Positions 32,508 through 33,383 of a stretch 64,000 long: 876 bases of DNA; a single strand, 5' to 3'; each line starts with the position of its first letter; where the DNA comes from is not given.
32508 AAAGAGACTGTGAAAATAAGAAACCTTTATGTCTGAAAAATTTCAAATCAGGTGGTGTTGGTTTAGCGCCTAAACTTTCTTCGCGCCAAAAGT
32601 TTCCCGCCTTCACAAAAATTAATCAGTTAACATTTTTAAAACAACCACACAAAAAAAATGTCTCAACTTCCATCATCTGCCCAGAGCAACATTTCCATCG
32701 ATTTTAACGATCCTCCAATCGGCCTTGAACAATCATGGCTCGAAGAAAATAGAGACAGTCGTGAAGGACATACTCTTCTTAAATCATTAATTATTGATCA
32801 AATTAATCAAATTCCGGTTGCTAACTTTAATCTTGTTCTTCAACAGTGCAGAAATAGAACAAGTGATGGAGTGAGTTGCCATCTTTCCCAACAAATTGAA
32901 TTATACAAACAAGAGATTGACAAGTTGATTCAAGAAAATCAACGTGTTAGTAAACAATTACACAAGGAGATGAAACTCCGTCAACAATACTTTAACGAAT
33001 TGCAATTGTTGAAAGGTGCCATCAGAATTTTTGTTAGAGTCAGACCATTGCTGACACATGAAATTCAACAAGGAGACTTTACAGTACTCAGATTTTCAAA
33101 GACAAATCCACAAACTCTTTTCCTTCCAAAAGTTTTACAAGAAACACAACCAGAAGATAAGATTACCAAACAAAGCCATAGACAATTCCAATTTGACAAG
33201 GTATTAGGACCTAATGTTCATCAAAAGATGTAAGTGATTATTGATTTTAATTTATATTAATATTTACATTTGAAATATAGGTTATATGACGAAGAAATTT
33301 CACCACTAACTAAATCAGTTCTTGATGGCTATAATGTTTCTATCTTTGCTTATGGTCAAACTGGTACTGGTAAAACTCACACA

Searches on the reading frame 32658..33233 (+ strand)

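Call 7: search_protein_families(library=pfam, proteins=[window:32658-33233:+], max_evalue=0.01)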
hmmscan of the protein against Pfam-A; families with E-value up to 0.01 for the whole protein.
window:32658-33233:+ (191 aa): 3 families
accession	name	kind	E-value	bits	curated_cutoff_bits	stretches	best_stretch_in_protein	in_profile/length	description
PF16796.11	Microtub_bd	-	2e-10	41.2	27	1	102-190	2-73/155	Microtubule binding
PF00225.29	Kinesin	-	0.002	17.6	29.3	0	127-190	1-56/327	Kinesin motor domain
PF02050.21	FliJ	-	0.0026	18.4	28.4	1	60-116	31-86/123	Flagellar FliJ protein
